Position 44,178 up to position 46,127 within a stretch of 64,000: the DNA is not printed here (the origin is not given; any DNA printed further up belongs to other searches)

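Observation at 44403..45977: PilZ domain fused to the N-terminus of a processive GT2 synthase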

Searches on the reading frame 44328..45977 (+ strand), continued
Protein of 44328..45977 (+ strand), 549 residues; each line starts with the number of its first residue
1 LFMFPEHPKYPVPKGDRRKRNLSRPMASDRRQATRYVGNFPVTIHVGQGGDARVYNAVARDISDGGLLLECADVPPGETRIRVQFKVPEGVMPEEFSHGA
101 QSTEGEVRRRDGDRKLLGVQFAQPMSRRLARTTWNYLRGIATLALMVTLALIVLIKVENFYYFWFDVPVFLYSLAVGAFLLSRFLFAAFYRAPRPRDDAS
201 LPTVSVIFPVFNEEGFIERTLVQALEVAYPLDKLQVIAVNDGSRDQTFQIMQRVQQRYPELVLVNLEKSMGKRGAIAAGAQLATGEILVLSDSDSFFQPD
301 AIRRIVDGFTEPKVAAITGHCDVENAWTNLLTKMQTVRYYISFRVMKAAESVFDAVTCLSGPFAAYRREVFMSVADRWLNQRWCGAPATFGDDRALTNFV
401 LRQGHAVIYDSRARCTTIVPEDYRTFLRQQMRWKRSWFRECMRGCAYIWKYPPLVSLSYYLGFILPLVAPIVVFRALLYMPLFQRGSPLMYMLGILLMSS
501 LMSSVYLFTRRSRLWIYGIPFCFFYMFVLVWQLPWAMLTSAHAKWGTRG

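Call 59: search_protein_families(library=pfam, proteins=[L039:11614-16218:+, L007:11602-15504:+, L039:6990-7775:+, L007:5658-7454:-], max_evalue=0.001)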
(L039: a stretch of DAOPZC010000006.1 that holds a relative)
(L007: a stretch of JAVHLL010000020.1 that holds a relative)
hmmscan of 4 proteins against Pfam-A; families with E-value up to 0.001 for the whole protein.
L039:11614-16218:+ (1534 aa): 30 families (the best 25 are shown)
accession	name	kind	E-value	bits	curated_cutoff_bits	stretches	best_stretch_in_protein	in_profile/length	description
PF14559.12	TPR_19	-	2.2e-53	178.9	25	8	215-278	5-67/68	Tetratricopeptide repeat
PF07719.23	TPR_2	-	8.7e-44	144.5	27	2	337-370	1-34/34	Tetratricopeptide repeat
PF13428.12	TPR_14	-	3.2e-42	139.1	23.5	6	236-276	2-42/44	Tetratricopeptide repeat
PF13432.12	TPR_16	-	1.9e-39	134.1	32.7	6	317-371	11-65/65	Tetratricopeptide repeat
PF13181.12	TPR_8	-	3.5e-37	123.8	25.7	1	337-369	1-33/34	Tetratricopeptide repeat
PF13371.12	TPR_9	-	7.9e-37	125.6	35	7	142-205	4-67/73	Tetratricopeptide repeat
PF00515.34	TPR_1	-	6.2e-36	121.2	27.8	1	337-369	1-33/34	Tetratricopeptide repeat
PF13414.12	TPR_11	-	9.4e-35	118.5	26.8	2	318-351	9-42/42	TPR repeat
PF13424.12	TPR_12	-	4.6e-26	91.2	30.1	3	336-399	2-73/77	Tetratricopeptide repeat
PF13431.12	TPR_17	-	1.9e-25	87.4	24.4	0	326-356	2-32/34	Tetratricopeptide repeat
PF23914.1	TPR_CcmH_CycH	-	7.3e-25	88.1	42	3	163-242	46-128/158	Cytochrome c-type biogenesis protein H TPR domain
PF12895.13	ANAPC3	-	2.2e-18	66.7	27.2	2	181-260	3-81/82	Anaphase-promoting complex, cyclosome, subunit 3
PF13174.12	TPR_6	-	1.6e-16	60.2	26.3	0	241-264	6-29/33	Tetratricopeptide repeat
PF13429.12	TPR_15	-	1.1e-14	55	26.2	2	310-435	120-243/280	Tetratricopeptide repeat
PF20308.4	TPR-S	-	1.1e-12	48.9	27.6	0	183-233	2-52/102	Tetratricopeptide Repeats-Sensor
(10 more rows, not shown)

L007:11602-15504:+ (1300 aa): 19 families
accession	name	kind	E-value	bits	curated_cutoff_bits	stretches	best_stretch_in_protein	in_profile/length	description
PF14559.12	TPR_19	-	2.2e-36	124.4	25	2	57-117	2-62/68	Tetratricopeptide repeat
PF07719.23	TPR_2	-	2.2e-30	102.6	27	1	80-110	1-31/34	Tetratricopeptide repeat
PF13428.12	TPR_14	-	2.1e-26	90.1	23.5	0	556-593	2-39/44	Tetratricopeptide repeat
PF13432.12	TPR_16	-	9.8e-25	87.1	32.7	1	54-114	5-65/65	Tetratricopeptide repeat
PF00515.34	TPR_1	-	5.3e-18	64.4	27.8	0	80-111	1-32/34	Tetratricopeptide repeat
PF12895.13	ANAPC3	-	6.6e-16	58.8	27.2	0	535-610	2-77/82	Anaphase-promoting complex, cyclosome, subunit 3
PF13414.12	TPR_11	-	1.5e-14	53.8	26.8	1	87-119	1-33/42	TPR repeat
PF13181.12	TPR_8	-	1.9e-13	49.8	25.7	0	80-111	1-32/34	Tetratricopeptide repeat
PF13424.12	TPR_12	-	5.7e-13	49.3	30.1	0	58-110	22-75/77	Tetratricopeptide repeat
PF23914.1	TPR_CcmH_CycH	-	1.4e-12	48.2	42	1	48-178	18-155/158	Cytochrome c-type biogenesis protein H TPR domain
PF13431.12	TPR_17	-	2.6e-09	37.1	24.4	0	72-100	5-33/34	Tetratricopeptide repeat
PF13371.12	TPR_9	-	3.7e-09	36.9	35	1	59-115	8-64/73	Tetratricopeptide repeat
PF13174.12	TPR_6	-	5.4e-09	36.6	26.3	0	322-350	4-32/33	Tetratricopeptide repeat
PF24575.1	TPR_Slam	-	4.6e-08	33.9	35.2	0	392-431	53-92/104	Surface lipoprotein assembly modifier, N-terminal TPR repeats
PF25064.1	ARM_TT21_5th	-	1.6e-07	32.1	27.8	0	325-390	8-73/117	TT21 fifth ARM repeats domain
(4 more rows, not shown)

L039:6990-7775:+ (261 aa): 0 families

L007:5658-7454:- (598 aa): 6 families
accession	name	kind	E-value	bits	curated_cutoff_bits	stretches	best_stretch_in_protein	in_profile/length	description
PF00704.34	Glyco_hydro_18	-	5.5e-52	177.8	29.6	1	44-374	4-315/317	Glycosyl hydrolases family 18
PF00041.27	fn3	-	4.6e-06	27.2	25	1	422-490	13-78/84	Fibronectin type III domain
PF16656.11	Pur_ac_phosph_N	-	8.4e-06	26.7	30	1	423-497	26-93/93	Purple acid Phosphatase, N-terminal domain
PF25059.1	FN3_DSCAM-DSCAML_C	-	1e-05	26.2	39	0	458-499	42-81/89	DSCAM/DSCAML C-terminal Fn3-like domain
PF25788.1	Ig_Rha78A_N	-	3.4e-05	24.5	27.4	1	424-497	19-101/105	Rha78A-like, N-terminal immunoglobulin domain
PF01108.23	Tissue_fac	-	0.00066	19.9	27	0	423-489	35-107/107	Tissue factor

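Call 61: search_solved_structures(query=L007:13402-15504:+, max_evalue=1)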
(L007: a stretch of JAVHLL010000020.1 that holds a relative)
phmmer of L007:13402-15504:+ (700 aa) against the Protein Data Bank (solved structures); distinct sequences matched with E-value up to 1: 29.
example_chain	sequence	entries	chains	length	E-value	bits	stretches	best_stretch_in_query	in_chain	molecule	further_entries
9qhb_A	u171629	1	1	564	4.2e-25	91.6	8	347-418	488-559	Engineered tetratricopeptide repeat protein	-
9qhc_A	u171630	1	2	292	3.9e-14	55.3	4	346-418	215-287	Engineered tetratricopeptide repeat protein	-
8bu0_A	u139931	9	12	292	4.9e-14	55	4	346-418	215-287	Consensus tetratricopeptide repeat protein | Crystal structure of an 8-repeat consensus TPR superhelix with Zinc. | Monomer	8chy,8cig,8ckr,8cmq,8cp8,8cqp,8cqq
2fo7_A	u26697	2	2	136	2.5e-07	32.8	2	347-415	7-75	SYNTHETIC CONSENSUS TPR PROTEIN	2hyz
8ch0_A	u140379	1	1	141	2.6e-07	32.7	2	346-415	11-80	Consensus tetratricopeptide repeat protein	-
3kd7_A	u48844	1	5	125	9.8e-07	30.9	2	347-419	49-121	CTPR390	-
1na0_A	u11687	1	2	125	6.3e-05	24.9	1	346-418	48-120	designed protein CTPR3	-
7obi_A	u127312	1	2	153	7.7e-05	24.6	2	347-418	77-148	CTPR-rv4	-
5hrz_A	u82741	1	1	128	0.00018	23.4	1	345-419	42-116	TPR domain protein 1na0C3_3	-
6vfi_B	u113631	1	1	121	0.0002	23.2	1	345-416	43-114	O43_dn18B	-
6vl6_A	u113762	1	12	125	0.00029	22.7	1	345-421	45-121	T33_dn2A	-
6vfh_A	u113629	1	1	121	0.00031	22.6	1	345-416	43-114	T33_dn10A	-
1na3_A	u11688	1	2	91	0.00049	21.9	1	346-418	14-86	designed protein CTPR2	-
6v8e_A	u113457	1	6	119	0.0006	21.6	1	345-418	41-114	Designed protein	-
2avp_A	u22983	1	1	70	0.0016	20.2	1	346-408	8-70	synthetic consensus TPR protein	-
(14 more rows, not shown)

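Call 62: search_protein_families(library=ncbifam, proteins=[L007:11602-15504:+, L039:11614-16218:+], max_evalue=0.001)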
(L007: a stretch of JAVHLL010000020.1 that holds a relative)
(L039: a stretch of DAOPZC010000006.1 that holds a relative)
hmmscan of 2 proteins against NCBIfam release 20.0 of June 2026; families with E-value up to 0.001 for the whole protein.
L007:11602-15504:+ (1300 aa): 18 families
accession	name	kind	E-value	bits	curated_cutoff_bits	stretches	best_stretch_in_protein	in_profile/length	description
TIGR02917.1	PEP_TPR_lipo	equivalog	2.7e-30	105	312.2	2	495-689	165-361/899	XrtA/PEP-CTERM system TPR-repeat protein PrsT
NF040959.1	MamA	equivalog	5.8e-18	65.1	200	0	145-237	39-135/204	magnetosome protein MamA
TIGR02552.1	LcrH_SycD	equivalog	4e-17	62.2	104.8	0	944-1010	55-121/136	SycD/LcrH family type III secretion system chaperone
NF033920.0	C39_PA2778_fam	equivalog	1.2e-12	47.8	150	0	460-552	161-254/255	PA2778 family cysteine peptidase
TIGR02521.1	type_IV_pilW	equivalog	1.7e-12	47.4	154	1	58-205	43-196/234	type IV pilus biogenesis/stability protein PilW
TIGR04510.1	mod_pep_cyc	subfamily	3.1e-12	45.9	400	2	456-589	468-603/814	putative peptide modification system cyclase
NF033758.1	gliding_GltE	equivalog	7.6e-11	41.6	225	1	39-202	186-349/411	adventurous gliding motility TPR repeat lipoprotein GltE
NF047371.1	FlcA_CTERM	equivalog_domain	1e-10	40.8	300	1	944-1015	441-513/646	periplasmic flagellar collar protein FlcA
TIGR03939.1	PGA_TPR_OMP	equivalog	4.9e-10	38.3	366.65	2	324-430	92-198/800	poly-beta-1,6 N-acetyl-D-glucosamine export porin PgaA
NF047507.1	TPR_BatC_Lepto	exception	2.6e-07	30.3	175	0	949-1000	32-83/214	TPR repeat-containing protein BatC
NF008757.0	PRK11788.1-5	equivalog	6.8e-07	28.8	363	0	451-651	137-345/388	lipopolysaccharide assembly protein LapB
TIGR02795.1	tol_pal_ybgF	equivalog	4.9e-06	27.1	90.1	0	431-524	13-111/119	tol-pal system protein YbgF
NF033762.1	social_mot_Tgl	equivalog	6.6e-06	25.7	225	0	60-166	45-159/252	social motility TPR repeat lipoprotein Tgl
TIGR00990.1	3a0801s09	subfamily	8.9e-05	21.3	757.25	0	936-1007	359-431/615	mitochondrial import receptor subunit TOM70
NF008755.0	PRK11788.1-3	equivalog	0.00014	21.3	430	0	470-608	195-335/388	lipopolysaccharide assembly protein LapB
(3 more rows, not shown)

L039:11614-16218:+ (1534 aa): 28 families (the best 25 are shown)
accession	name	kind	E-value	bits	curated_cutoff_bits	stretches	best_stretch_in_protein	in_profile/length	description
TIGR02917.1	PEP_TPR_lipo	equivalog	2.2e-56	191.3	312.2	2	18-358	350-690/899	XrtA/PEP-CTERM system TPR-repeat protein PrsT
NF040959.1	MamA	equivalog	1.1e-50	171.9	200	2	216-366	52-202/204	magnetosome protein MamA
TIGR02521.1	type_IV_pilW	equivalog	1.6e-35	122.8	154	2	318-444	46-176/234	type IV pilus biogenesis/stability protein PilW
NF052415.1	T3SS_chap_SctY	equivalog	2.9e-27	95.3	70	4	42-127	17-105/106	type III secretion apparatus assembly chaperone SctY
NF033920.0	C39_PA2778_fam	equivalog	1.5e-23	83.5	150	3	177-266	166-255/255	PA2778 family cysteine peptidase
TIGR02552.1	LcrH_SycD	equivalog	2.7e-23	82.2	104.8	3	71-167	24-120/136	SycD/LcrH family type III secretion system chaperone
NF033762.1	social_mot_Tgl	equivalog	2.6e-21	76.1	225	2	317-396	45-125/252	social motility TPR repeat lipoprotein Tgl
NF008391.2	PRK11189.1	equivalog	1.9e-15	57.2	250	1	159-272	91-203/297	lipoprotein NlpI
NF008520.0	PRK11447.1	equivalog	3.5e-14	51.6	858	2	136-435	270-558/1157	cellulose synthase complex outer membrane protein BcsC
TIGR03939.1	PGA_TPR_OMP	equivalog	6.2e-14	51.2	366.65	1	117-284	37-203/800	poly-beta-1,6 N-acetyl-D-glucosamine export porin PgaA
TIGR04510.1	mod_pep_cyc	subfamily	2e-12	46.5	400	1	75-299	408-632/814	putative peptide modification system cyclase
NF052400.1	M48_BAM_BepA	equivalog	5.2e-12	45.3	570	1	186-344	290-450/483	beta-barrel assembly-enhancing protease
NF008757.0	PRK11788.1-5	equivalog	1e-09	38.1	363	1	76-211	191-326/388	lipopolysaccharide assembly protein LapB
NF047558.1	TPR_END_plus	domain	2e-09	37.3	32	0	238-269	2-33/56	TPR end-of-group domain-containing protein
NF047371.1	FlcA_CTERM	equivalog_domain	2.2e-08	33.1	300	1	151-363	173-411/646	periplasmic flagellar collar protein FlcA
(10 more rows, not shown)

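Call 82: search_protein_families(library=pfam, proteins=[L062:4183-7470:+, L058:3976-5397:+, L046:11454-12608:+, L023:12491-13744:-, L035:5739-7841:-, L064:3347-5143:+, L046:5567-6358:-, L028:2025-3716:+], max_evalue=0.0001)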
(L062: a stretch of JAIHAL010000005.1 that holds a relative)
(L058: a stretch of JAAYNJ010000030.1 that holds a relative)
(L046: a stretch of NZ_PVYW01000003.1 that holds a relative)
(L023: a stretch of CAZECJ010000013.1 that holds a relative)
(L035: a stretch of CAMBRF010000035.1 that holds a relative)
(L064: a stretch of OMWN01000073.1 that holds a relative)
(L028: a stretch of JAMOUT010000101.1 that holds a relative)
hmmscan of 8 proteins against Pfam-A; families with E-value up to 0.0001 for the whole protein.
L062:4183-7470:+ (1095 aa): 2 families
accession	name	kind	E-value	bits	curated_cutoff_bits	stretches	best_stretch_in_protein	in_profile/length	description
PF01522.26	Polysacc_deac_1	-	5.9e-74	246.3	23.1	4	369-474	19-124/124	Polysaccharide deacetylase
PF22537.1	WbmS-like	-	7.8e-06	26.4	27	0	878-907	1-31/186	Polysaccharide deacetylase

L058:3976-5397:+ (473 aa): 4 families
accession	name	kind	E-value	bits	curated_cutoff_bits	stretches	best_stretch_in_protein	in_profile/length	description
PF03721.20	UDPG_MGDP_dh_N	-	7.7e-37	127.1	27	1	47-219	2-181/187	UDP-glucose/GDP-mannose dehydrogenase family, NAD binding domain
PF00984.24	UDPG_MGDP_dh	-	4.5e-23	81.6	25.4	1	241-329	2-93/94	UDP-glucose/GDP-mannose dehydrogenase family, central domain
PF03720.21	UDPG_MGDP_dh_C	-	1.2e-19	71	30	1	357-459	2-102/103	UDP-glucose/GDP-mannose dehydrogenase family, UDP binding domain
PF03446.21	NAD_binding_2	-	8.3e-05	23.1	21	0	47-168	1-103/161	NAD binding domain of 6-phosphogluconate dehydrogenase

L046:11454-12608:+ (384 aa): 1 family
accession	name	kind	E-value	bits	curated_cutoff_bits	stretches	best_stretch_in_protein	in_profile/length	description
PF00704.34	Glyco_hydro_18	-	1e-11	45.6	29.6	1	157-365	81-315/317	Glycosyl hydrolases family 18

L023:12491-13744:- (417 aa): 1 family
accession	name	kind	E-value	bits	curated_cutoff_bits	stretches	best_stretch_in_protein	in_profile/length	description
PF01522.26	Polysacc_deac_1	-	1.1e-10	42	23.1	1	112-183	8-75/124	Polysaccharide deacetylase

L035:5739-7841:- (700 aa): 1 family
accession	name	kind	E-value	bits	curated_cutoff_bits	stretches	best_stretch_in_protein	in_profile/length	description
PF02638.21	GHL10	-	1.7e-16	60.6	27.9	1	388-623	25-265/311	Glycosyl hydrolase-like 10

L064:3347-5143:+ (598 aa): 0 families

L046:5567-6358:- (263 aa): 0 families

L028:2025-3716:+ (563 aa): 1 family
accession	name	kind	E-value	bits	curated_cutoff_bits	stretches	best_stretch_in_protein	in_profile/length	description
PF09471.16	Peptidase_M64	-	1.1e-10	41.6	26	1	396-436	256-297/302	IgA Peptidase M64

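Call 91: list_cluster_members(proteins=[window:44334-45977:+, window:47910-49499:+, window:41591-44254:+])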
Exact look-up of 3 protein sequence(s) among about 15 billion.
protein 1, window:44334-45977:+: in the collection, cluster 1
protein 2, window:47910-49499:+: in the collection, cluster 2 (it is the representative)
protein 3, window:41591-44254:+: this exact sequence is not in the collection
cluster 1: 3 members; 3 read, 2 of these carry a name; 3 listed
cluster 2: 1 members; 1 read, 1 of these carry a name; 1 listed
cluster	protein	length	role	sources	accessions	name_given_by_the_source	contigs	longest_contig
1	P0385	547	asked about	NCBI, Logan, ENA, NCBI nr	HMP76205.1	MAG TPA: glycosyltransferase [Kiritimatiellia bacterium] | glycosyltransferase [Kiritimatiellia bacterium]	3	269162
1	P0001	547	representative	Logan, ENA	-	-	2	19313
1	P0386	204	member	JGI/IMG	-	hyaluronan synthase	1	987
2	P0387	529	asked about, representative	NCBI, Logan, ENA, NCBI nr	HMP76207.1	MAG TPA: tetratricopeptide repeat protein [Kiritimatiellia bacterium] | tetratricopeptide repeat protein [Kiritimatiellia bacterium]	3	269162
